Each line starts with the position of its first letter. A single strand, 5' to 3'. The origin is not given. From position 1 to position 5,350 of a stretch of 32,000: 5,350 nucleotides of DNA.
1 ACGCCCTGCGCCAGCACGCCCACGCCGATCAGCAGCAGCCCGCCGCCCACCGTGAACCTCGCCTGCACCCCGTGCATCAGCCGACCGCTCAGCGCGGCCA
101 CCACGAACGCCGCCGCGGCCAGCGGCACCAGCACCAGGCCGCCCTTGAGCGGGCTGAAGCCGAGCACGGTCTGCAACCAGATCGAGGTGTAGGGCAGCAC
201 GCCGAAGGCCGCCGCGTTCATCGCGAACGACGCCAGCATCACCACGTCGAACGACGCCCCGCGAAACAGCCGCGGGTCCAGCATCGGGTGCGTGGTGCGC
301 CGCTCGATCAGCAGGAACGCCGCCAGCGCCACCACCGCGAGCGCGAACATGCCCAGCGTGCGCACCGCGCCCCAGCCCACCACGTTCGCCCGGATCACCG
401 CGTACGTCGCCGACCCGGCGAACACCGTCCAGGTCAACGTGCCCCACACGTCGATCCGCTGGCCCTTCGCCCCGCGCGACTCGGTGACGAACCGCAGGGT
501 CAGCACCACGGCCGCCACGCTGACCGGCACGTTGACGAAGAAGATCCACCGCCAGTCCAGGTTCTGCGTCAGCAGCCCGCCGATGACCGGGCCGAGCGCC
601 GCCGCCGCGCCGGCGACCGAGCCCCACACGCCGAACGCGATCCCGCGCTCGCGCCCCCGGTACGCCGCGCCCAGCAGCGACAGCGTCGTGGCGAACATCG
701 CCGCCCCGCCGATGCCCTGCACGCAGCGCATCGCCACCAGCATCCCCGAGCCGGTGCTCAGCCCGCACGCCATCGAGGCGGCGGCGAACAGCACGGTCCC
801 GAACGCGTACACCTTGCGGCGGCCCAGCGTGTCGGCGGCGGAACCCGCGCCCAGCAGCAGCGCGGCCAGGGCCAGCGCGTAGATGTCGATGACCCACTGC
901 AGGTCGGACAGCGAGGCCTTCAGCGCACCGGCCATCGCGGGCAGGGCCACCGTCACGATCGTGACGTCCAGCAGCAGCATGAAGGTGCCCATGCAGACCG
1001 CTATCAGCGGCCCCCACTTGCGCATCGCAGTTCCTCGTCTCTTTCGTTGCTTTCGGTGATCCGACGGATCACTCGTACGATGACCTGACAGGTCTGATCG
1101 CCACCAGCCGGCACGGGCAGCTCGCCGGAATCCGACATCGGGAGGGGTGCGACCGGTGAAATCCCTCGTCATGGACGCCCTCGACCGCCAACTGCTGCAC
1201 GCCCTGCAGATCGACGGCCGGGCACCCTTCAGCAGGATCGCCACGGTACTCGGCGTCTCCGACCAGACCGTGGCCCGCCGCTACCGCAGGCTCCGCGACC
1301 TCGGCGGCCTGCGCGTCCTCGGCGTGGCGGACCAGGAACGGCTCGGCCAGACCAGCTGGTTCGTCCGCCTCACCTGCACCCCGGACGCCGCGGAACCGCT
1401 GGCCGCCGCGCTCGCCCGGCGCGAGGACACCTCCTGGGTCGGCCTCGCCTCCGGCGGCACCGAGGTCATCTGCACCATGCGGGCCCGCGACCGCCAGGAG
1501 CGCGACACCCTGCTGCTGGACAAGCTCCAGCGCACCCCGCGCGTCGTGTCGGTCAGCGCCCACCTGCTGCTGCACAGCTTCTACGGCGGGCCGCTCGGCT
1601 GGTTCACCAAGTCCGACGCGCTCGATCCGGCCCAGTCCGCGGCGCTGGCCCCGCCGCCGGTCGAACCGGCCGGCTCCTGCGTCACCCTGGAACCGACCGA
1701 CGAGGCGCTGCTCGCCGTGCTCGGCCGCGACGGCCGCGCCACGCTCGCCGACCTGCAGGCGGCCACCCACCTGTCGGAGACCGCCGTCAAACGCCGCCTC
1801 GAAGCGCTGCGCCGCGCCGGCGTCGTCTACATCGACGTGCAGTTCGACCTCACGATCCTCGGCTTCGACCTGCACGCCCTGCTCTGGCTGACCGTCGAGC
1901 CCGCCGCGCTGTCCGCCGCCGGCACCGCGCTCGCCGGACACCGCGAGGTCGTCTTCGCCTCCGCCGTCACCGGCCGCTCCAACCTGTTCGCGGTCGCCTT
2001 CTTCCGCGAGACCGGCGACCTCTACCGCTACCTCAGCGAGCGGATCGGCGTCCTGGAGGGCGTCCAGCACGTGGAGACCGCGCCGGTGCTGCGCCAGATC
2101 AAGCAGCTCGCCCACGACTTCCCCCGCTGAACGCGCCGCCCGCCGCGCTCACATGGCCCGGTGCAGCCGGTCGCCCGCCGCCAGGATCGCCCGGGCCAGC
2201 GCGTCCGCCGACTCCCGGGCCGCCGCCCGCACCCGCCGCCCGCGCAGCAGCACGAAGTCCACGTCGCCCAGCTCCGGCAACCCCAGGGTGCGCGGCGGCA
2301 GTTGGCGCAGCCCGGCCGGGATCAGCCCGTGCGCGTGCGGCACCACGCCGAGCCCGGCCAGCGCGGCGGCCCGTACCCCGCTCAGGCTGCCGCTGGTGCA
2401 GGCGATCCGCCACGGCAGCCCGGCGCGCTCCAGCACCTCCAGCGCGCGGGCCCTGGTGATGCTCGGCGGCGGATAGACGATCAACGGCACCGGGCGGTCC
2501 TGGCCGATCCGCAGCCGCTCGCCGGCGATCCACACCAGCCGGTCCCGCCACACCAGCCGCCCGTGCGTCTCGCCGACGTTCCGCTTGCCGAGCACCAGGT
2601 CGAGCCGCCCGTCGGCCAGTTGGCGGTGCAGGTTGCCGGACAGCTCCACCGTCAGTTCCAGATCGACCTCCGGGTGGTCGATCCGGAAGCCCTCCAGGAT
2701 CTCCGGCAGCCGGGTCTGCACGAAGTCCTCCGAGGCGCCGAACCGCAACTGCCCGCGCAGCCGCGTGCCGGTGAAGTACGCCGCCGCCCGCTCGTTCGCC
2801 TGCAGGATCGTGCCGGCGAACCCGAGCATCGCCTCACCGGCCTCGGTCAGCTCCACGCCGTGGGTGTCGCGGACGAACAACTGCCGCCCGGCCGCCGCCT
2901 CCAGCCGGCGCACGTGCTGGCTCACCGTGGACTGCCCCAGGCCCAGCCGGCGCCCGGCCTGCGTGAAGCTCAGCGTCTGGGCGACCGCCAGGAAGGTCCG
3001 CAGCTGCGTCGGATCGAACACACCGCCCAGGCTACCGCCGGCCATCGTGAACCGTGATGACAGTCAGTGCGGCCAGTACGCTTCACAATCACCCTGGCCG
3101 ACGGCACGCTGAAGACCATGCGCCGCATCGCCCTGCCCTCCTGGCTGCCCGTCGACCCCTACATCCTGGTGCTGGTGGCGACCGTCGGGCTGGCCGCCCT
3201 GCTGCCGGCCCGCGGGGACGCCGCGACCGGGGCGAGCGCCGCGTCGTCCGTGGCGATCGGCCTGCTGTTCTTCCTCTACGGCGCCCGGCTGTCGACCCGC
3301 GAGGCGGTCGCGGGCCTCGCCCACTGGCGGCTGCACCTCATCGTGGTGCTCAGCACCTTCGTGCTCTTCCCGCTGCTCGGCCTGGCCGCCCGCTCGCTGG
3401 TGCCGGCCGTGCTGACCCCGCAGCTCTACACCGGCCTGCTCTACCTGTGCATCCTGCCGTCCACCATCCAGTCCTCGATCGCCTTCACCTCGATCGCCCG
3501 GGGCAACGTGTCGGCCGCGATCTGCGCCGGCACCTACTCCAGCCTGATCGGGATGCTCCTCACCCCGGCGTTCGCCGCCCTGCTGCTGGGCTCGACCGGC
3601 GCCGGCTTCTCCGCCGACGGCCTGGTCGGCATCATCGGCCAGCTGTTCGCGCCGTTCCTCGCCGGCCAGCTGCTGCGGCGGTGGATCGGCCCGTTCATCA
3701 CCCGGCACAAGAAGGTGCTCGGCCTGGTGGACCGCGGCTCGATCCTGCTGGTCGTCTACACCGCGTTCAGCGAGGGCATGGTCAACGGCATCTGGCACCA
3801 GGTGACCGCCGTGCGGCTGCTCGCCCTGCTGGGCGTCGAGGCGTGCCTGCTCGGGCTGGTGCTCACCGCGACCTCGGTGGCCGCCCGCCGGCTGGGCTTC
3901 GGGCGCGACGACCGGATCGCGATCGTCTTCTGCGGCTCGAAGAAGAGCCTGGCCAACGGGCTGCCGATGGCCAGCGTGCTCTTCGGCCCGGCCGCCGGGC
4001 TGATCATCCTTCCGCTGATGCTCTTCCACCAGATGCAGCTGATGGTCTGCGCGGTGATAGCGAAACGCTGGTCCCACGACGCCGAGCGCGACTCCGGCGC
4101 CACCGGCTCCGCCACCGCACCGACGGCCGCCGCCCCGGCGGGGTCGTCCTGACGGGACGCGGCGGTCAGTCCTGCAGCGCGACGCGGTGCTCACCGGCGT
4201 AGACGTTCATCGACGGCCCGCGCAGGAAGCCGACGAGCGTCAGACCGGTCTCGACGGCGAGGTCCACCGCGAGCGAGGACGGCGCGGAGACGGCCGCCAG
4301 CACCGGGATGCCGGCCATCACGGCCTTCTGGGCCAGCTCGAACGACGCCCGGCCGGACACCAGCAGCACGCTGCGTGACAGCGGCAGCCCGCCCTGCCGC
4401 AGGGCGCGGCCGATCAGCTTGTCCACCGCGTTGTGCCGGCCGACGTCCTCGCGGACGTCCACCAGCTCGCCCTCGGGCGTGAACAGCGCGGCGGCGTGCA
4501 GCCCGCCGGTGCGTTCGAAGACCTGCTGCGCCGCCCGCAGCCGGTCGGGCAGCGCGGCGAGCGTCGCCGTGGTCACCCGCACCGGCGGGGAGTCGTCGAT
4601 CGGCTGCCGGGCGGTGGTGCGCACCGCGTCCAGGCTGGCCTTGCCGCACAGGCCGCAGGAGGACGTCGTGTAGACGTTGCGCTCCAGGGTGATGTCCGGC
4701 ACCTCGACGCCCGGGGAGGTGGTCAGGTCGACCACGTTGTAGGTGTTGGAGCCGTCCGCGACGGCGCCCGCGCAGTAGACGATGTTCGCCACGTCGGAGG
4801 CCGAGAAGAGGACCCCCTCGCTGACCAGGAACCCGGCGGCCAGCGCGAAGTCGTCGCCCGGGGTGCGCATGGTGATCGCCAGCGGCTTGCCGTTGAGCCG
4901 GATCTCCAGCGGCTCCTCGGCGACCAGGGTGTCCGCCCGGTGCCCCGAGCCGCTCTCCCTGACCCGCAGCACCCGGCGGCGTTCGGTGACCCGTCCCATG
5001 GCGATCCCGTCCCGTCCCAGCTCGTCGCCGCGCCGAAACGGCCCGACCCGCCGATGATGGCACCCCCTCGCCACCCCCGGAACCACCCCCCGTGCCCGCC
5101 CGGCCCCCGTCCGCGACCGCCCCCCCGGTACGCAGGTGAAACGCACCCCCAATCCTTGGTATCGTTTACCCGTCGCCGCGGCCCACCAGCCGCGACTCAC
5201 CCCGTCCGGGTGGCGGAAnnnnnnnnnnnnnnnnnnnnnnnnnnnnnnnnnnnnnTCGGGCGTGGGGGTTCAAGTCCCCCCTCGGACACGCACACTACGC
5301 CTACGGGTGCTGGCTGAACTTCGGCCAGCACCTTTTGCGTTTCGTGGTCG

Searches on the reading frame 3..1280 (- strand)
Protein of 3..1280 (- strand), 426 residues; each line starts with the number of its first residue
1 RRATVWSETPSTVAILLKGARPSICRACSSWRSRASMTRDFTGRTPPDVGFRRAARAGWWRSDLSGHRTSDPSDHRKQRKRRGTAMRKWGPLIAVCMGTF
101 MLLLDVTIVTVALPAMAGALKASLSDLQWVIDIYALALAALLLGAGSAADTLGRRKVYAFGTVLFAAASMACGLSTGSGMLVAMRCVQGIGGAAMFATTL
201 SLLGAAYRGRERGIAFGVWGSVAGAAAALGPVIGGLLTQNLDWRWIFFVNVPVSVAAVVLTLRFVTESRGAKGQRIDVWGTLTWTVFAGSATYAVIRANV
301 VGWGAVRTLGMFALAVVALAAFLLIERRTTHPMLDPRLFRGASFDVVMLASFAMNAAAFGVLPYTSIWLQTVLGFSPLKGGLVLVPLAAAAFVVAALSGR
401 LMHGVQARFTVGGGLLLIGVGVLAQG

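Call 9: search_protein_families(library=pfam, proteins=[window:3-1280:-], max_evalue=0.001)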
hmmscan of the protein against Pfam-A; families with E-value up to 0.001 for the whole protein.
window:3-1280:- (426 aa): 2 families
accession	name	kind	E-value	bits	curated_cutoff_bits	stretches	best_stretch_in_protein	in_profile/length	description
PF07690.21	MFS_1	-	1.8e-40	139.4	33.4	1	96-423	2-285/347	Major Facilitator Superfamily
PF00083.30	Sugar_tr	-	0.00013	21.4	22.3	1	122-268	43-194/452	Sugar (and other) transporter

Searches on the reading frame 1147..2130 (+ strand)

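Call 9: search_protein_families(library=pfam, proteins=[window:1147-2130:+], max_evalue=0.001)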
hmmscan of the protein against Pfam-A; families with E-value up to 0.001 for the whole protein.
window:1147-2130:+ (327 aa): 14 families
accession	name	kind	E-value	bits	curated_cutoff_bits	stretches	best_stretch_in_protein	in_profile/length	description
PF13404.12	HTH_AsnC-type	-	2.7e-25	88.4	27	2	9-50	1-42/42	AsnC-type helix-turn-helix domain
PF13412.12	HTH_24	-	1.4e-19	69.8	21.9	2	182-227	2-47/48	Winged helix-turn-helix DNA-binding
PF01037.27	AsnC_trans_reg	-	2.3e-17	63.1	25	2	247-317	2-73/73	Lrp/AsnC ligand binding domain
PF08279.18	HTH_11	-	2.1e-06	28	25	0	188-229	5-46/55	HTH domain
PF22482.2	AsnC_trans_reg_3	-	2.2e-05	24.9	24.4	0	260-320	29-88/95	PF0864 C-terminal dimeric alpha+beta barrel domain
PF12840.13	HTH_20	-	8.5e-05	22.9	27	0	187-227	8-48/51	Helix-turn-helix domain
PF13463.12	HTH_27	-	0.0001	22.9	22.2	0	185-227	5-48/68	Winged helix DNA-binding domain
PF12802.13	MarR_2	-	0.00013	22.5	27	0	188-228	10-51/61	MarR family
PF22451.2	NirdL-like_HTH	-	0.00019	21.4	27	0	14-56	2-47/47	Siroheme decarboxylase NirDL-like HTH domain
PF13542.12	HTH_Tnp_ISL3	-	0.00021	21.1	27.4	0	23-49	27-50/51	Helix-turn-helix domain of transposase family ISL3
PF01022.26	HTH_5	-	0.0004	20.6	22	0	195-227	13-45/47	Bacterial regulatory protein, arsR family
PF25213.1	HVO_A0261_N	-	0.00045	20.5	35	0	187-239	15-67/86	HVO_A0261 N-terminal domain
PF09339.16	HTH_IclR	-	0.00045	20.4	22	0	187-228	7-49/52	IclR helix-turn-helix domain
PF13384.12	HTH_23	-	0.00058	20.1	24.6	0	21-55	16-46/50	Homeodomain-like domain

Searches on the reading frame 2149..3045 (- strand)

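Call 9: search_protein_families(library=pfam, proteins=[window:2149-3045:-], max_evalue=0.001)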
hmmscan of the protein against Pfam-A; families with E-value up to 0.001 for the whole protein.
window:2149-3045:- (298 aa): 4 families
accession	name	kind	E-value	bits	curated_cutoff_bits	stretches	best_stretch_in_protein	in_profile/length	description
PF03466.25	LysR_substrate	-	8.1e-27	94.4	28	1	95-284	3-205/209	LysR substrate binding domain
PF00126.33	HTH_1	-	6.9e-22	77.6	26.6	1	13-71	2-60/60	Bacterial regulatory helix-turn-helix protein, lysR family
PF12840.13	HTH_20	-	0.00013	22.3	27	0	11-51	3-45/51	Helix-turn-helix domain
PF13518.12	HTH_28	-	0.00067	20.1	25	0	16-50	4-38/52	Helix-turn-helix domain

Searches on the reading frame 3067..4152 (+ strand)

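Call 9: search_protein_families(library=pfam, proteins=[window:3067-4152:+], max_evalue=0.001)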
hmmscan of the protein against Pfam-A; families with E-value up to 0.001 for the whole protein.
window:3067-4152:+ (361 aa): 2 families
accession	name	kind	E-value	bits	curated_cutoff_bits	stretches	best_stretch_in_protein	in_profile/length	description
PF13593.11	SBF_like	-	3.5e-96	322.6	25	1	31-336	2-312/313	SBF-like CPA transporter family (DUF4137)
PF01758.21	SBF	-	1.4e-11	44.9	24.3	1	64-236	2-183/191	Sodium Bile acid symporter family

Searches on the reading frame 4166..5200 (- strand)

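Call 9: search_protein_families(library=pfam, proteins=[window:4166-5200:-], max_evalue=0.001)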
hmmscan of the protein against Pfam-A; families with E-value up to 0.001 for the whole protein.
window:4166-5200:- (344 aa): 1 family
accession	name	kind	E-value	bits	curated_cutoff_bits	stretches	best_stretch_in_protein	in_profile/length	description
PF02634.21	FdhD-NarQ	-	1.7e-71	241.1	27.2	1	93-340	1-236/237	FdhD/NarQ family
